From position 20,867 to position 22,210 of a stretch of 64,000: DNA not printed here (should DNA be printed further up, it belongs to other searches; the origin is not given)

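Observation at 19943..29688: Envelope locus built around T4SS-pilin-like hairpin modules: two triple-module paralogs, a pilin-PKD giant, a PKD membrane protein and a micro-ORF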

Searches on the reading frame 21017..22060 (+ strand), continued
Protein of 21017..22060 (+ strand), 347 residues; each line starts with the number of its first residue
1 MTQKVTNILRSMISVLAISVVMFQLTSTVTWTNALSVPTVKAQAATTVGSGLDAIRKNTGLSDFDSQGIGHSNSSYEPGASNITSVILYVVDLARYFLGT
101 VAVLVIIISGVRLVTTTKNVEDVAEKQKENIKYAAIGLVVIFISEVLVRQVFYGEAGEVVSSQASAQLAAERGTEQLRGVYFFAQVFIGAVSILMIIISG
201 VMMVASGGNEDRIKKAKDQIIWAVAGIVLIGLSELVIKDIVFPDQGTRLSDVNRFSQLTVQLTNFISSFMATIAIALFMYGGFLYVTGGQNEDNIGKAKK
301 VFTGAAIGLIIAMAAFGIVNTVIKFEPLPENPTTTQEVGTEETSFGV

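Call 49: search_solved_structures(query=A1, max_evalue=10, show_alignments=2)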
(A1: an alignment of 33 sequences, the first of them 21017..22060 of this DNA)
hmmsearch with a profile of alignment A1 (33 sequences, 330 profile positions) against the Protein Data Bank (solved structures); distinct sequences matched with E-value up to 10: 4.
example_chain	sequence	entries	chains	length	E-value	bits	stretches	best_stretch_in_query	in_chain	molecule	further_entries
8sg1_R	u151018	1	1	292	0.058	15.4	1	234-301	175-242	Chemerin-like receptor 1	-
7ykd_A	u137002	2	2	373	0.092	14.7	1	235-301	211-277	Chemerin-like receptor 1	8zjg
9l3w_R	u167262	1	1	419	0.11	14.4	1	235-301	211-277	Chemerin-like receptor 1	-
9hmf_O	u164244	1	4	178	0.76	11.7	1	95-138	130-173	Flagellar protein FliL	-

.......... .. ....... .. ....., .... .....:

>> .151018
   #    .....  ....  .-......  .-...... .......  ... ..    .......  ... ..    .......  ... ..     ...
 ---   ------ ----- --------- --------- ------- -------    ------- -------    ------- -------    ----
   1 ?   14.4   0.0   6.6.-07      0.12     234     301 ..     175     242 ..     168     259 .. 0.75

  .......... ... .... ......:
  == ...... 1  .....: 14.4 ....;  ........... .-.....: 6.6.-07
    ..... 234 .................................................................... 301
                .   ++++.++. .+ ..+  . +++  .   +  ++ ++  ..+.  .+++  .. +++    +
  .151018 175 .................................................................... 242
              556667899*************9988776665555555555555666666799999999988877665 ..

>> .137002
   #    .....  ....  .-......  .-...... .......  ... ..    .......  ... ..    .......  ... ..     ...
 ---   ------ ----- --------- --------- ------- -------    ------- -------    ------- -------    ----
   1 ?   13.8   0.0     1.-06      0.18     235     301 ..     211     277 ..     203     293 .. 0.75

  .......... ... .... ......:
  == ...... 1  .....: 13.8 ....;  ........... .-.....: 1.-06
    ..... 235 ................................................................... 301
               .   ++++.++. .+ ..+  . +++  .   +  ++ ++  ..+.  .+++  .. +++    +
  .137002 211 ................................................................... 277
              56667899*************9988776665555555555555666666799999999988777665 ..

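Call 50: fold_search(model_id=the predicted structure, library=pdb)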
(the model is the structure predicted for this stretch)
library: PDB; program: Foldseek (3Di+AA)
matches with E <= 10: 285; with E <= 0.001: 0
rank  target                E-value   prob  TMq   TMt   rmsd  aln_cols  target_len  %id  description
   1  4wrq_B                7.1e-01  0.23  0.15  0.21  20.5       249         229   13  Crystal Structure of 14-3-3 zeta with Chibby peptide (released 2015-05-06)
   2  1o5h_A                7.8e-01  0.30  0.16  0.25  15.6       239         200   10  Crystal structure of formiminotetrahydrofolate cyclodeaminase (TM1560) from Thermotoga maritima at 2.80 A resolution (released 2003-09-30)
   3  9d01                  8.6e-01  0.54  0.24  0.23  12.2       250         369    9  Crystal Structure of a-iTHR-201 (released 2025-12-10)
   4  8ywf_R                9.0e-01  0.21  0.22  0.20  15.6       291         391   11  Cryo-EM structure of GLP1 complex bound with Retatrutide (released 2025-04-16)
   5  5fej_A                9.9e-01  0.51  0.14  0.31  19.5       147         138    9  CopM in the Cu(I)-bound form (released 2016-09-07)
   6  1dow_A                9.9e-01  0.35  0.19  0.26  14.3       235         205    8  CRYSTAL STRUCTURE OF A CHIMERA OF BETA-CATENIN AND ALPHA-CATENIN (released 2000-07-12)
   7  9vjg_R                1.1e+00  0.23  0.20  0.24  12.2       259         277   12  Cryo-EM structure of 5-HT1AR-Gz in complex with (R)-8-OH-DPAT (released 2025-11-12)
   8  6bcr_E                1.1e+00  0.15  0.14  0.20  20.4       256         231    8  Complex of 14-3-3 theta with an IRSp53 peptide phosphorylated at T340 (released 2018-10-24)
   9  5ffc_A                1.3e+00  0.30  0.13  0.27  18.2       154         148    9  CopM in the Cu(II)-bound form (released 2016-09-07)
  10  9jr2_R                1.3e+00  0.30  0.24  0.24  14.5       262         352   10  Cryo-EM structure of PTH-PTH1R-Gq (upright state) (released 2024-10-16)
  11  4zq0_A                1.3e+00  0.14  0.15  0.20  22.6       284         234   11  crystal structure of Giardia 14-3-3 in complex with the phosphopeptide A8Ap (released 2016-03-30)
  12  6h2f_C                1.3e+00  0.14  0.16  0.16  31.0       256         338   12  Structure of the pre-pore AhlB of the tripartite alpha-pore forming toxin, AHL, from Aeromonas hydrophila. (released 2019-07-10)
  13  9c3h_SB               1.3e+00  0.30  0.19  0.26  23.7       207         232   10  Structure of the CNOT3-bound human 80S ribosome with tRNA-ARG in the P-site. (released 2024-12-04)
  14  5jr9_D                1.4e+00  0.38  0.17  0.30  21.8       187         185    9  Crystal structure of apo-NeC3PO (released 2016-09-28)
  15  8vyp_B                1.4e+00  0.20  0.16  0.24  19.6       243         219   13  Cryo-EM Structure of the BRAF V600E monomer (released 2025-05-28)
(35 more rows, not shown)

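Call 51: search_protein_representatives(alignment_id=A1)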
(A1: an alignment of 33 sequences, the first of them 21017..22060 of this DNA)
Query: 33 sequences, 330 profile positions. Proteins with E-value up to 0.001 (for the whole library): 47535; up to 1e-10: 3981; up to 1e-30: 355. The best 150 are listed.
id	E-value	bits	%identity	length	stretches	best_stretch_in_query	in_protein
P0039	4.5e-139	479.2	-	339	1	5-318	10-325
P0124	8.5e-129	445.4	-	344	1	5-329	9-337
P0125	3.7e-126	436.8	-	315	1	5-312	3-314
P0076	8.2e-124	429.1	-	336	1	5-318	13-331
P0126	6.4e-118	409.7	-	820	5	78-307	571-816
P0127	4.8e-110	383.8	-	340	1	5-312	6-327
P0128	8.9e-106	369.8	-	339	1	5-325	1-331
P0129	2.2e-101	355.3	-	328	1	1-314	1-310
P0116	1.1e-100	353.1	-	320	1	14-307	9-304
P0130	1.2e-100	352.9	-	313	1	1-311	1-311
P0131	8.3e-100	350.2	-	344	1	4-316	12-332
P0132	2.4e-93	328.9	-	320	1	6-306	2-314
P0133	3.8e-91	321.7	-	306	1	5-309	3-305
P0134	7.5e-90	317.4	-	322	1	12-309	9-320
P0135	1.6e-89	316.3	-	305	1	9-309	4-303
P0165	2.6e-69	250.0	-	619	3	62-308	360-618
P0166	4.9e-69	249.0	-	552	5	67-229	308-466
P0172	1.0e-64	234.9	-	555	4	149-316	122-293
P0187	8.4e-56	205.5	-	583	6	158-310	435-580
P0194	8.8e-54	198.9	-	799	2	157-308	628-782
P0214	1.8e-50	188.0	-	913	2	157-307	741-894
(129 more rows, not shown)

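Call 54: find_encoding_contigs(protein=P0126, flank=10000, max_places=2)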
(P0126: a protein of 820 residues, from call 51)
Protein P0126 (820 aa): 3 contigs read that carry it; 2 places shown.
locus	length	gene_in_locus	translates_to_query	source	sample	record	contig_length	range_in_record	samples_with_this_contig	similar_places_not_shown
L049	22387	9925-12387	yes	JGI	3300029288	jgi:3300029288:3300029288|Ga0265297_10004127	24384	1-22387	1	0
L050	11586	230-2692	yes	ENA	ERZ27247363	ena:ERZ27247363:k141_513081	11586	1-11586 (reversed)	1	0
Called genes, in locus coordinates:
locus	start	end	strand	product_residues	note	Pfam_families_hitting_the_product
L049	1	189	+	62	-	?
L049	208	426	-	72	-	-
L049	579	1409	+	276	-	-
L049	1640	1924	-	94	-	-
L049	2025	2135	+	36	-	-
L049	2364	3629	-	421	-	PF01368:DHH, PF02272:DHHA1 (weak)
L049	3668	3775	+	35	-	-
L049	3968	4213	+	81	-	PF01783:Ribosomal_L32p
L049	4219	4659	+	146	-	PF01029:NusB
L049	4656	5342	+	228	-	PF22935:RM44_endonuclase (faint), PF14622:Ribonucleas_3_3, PF00636:Ribonuclease_3, PF00035:dsrm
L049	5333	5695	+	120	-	PF02033:RBFA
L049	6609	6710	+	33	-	-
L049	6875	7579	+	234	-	PF28597:T2SSF_N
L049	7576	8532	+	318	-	PF18075:FtsX_ECD, PF02687:FtsX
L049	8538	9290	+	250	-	PF11967:RecO_N, PF02565:RecO_C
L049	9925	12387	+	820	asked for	PF04956:TrbC (faint), PF18895:T4SS_pilin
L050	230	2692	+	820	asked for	PF04956:TrbC (faint), PF18895:T4SS_pilin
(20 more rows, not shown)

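Call 55: find_encoding_contigs(protein=P0187, flank=10000, max_places=2)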
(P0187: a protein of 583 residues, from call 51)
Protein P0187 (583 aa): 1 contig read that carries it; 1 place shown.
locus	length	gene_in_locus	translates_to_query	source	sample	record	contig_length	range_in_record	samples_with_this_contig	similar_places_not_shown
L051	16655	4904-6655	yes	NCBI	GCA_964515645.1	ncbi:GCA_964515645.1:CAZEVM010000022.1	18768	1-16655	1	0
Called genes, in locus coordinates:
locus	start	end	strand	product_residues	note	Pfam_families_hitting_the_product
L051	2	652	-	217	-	?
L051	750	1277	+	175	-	PF02308:MgtC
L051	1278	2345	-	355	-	PF03330:DPBB_1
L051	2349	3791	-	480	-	-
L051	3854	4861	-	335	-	PF01321:Creatinase_N, PF00557:Peptidase_M24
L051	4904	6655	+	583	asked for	PF03203:MerC (faint), PF10101:DUF2339 (faint), PF13520:AA_permease_2 (faint), PF01554:MatE (faint), PF18895:T4SS_pilin, PF18895:T4SS_pilin, PF04956:TrbC (weak), PF18895:T4SS_pilin, +4 more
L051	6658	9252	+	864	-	-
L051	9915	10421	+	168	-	-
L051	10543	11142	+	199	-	-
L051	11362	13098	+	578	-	PF00664:ABC_membrane, PF00005:ABC_tran, PF02463:SMC_N (faint)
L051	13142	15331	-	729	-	PF21722:Gly_rich_2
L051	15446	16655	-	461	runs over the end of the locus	PF04519:Bactofilin (faint)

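Call 57: find_encoding_contigs(protein=P0214, flank=10000, max_places=1)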
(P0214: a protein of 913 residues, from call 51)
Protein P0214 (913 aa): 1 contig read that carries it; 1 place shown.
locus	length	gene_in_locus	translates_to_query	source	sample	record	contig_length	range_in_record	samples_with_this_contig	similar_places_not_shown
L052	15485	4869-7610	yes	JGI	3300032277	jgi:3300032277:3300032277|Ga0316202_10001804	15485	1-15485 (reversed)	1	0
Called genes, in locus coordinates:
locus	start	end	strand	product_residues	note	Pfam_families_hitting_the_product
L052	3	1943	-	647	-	?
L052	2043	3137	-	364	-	PF04545:Sigma70_r4, PF05066:HARE-HTH (faint)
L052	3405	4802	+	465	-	PF18895:T4SS_pilin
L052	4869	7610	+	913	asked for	PF18895:T4SS_pilin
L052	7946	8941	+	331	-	PF18895:T4SS_pilin (weak)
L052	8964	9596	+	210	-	PF18895:T4SS_pilin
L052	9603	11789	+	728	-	PF18911:PKD_4 (weak), PF18911:PKD_4 (weak), PF00801:PKD, PF18911:PKD_4, PF22352:K319L-like_PKD, PF18911:PKD_4, PF00801:PKD, PF18911:PKD_4, +2 more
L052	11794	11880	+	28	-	-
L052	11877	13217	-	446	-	PF08245:Mur_ligase_M, PF02875:Mur_ligase_C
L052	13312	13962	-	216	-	-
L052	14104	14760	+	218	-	PF00121:TIM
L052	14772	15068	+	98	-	PF02482:Ribosomal_S30AE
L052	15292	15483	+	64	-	?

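Call 58: find_encoding_contigs(protein=P0194, flank=10000, max_places=1)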
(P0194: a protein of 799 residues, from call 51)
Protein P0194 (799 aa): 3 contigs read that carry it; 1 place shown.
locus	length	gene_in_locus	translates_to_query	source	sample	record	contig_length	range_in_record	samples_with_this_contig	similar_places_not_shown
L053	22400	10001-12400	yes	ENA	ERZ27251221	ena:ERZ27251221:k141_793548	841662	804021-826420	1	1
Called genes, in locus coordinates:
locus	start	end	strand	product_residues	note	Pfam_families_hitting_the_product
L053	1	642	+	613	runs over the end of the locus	PF13522:GATase_6, PF13537:GATase_7, PF01380:SIS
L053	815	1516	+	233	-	PF01177:Asp_Glu_race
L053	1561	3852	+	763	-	PF03717:PBP_dimer, PF00905:Transpeptidase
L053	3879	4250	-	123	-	PF01740:STAS, PF13466:STAS_2 (weak)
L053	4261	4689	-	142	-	PF13581:HATPase_c_2, PF02518:HATPase_c (weak)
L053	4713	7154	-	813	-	PF07690:MFS_1 (weak), PF03130:HEAT_PBS (faint), PF02985:HEAT (faint), PF13646:HEAT_2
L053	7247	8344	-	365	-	PF04545:Sigma70_r4, PF05066:HARE-HTH (faint)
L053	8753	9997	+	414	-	PF18895:T4SS_pilin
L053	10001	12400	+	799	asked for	PF18895:T4SS_pilin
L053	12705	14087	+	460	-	PF18895:T4SS_pilin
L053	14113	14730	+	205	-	PF18895:T4SS_pilin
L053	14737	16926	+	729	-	PF18911:PKD_4 (weak), PF00801:PKD, PF18911:PKD_4, PF22352:K319L-like_PKD (weak), PF00801:PKD, PF18911:PKD_4, PF00801:PKD, PF18911:PKD_4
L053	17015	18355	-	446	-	PF08245:Mur_ligase_M, PF02875:Mur_ligase_C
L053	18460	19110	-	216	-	-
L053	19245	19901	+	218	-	PF00121:TIM, PF05690:ThiG (weak)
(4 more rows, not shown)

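Call 59: find_encoding_contigs(protein=P0165, flank=10000, max_places=1)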
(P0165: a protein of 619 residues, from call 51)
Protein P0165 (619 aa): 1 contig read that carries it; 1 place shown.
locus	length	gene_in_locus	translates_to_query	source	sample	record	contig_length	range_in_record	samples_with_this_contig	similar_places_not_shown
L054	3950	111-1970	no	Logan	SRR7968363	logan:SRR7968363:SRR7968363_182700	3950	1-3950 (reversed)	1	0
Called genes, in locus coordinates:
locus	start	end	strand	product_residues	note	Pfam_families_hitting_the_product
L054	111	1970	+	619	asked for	PF18895:T4SS_pilin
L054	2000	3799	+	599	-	PF18895:T4SS_pilin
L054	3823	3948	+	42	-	?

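Call 63: list_cluster_members(proteins=[P0126, P0187, P0194, P0214, P0165, P0123, P0166, P0172])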
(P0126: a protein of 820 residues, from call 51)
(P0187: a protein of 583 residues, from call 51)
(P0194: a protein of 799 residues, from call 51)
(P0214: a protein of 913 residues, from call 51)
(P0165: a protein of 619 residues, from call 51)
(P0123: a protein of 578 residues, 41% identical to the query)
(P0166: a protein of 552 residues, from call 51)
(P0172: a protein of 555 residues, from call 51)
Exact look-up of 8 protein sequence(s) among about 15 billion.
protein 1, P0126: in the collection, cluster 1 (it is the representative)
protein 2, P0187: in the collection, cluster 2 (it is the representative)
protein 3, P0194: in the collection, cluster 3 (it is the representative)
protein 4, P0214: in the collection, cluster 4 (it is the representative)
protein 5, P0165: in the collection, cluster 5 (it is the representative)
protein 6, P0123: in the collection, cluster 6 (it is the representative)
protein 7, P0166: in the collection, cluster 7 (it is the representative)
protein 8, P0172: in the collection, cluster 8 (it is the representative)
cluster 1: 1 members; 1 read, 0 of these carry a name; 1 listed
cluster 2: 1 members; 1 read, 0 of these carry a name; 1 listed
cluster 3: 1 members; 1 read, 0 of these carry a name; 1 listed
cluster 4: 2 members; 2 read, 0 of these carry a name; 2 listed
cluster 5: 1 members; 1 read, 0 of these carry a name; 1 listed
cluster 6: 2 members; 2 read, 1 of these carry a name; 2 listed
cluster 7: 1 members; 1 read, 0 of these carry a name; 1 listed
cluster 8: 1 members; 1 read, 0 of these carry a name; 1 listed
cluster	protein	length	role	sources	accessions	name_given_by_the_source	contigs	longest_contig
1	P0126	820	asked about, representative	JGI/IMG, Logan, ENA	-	-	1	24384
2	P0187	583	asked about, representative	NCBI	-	-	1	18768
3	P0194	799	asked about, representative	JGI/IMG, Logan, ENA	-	-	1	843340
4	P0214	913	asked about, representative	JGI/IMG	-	-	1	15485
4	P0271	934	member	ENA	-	-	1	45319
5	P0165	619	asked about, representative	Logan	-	-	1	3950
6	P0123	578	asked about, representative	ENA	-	-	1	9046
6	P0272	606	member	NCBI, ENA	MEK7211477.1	MAG: Ig-like domain-containing protein [Patescibacteria group bacterium]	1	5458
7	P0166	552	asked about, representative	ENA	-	-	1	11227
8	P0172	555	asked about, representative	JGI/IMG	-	-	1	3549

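Call 85: search_dna_similar(query=window:21017-22060:+, collection=plasmids, mode=protein, max_evalue=0.01, max_rows=15)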
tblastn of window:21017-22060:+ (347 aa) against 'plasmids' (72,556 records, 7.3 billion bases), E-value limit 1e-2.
No match.
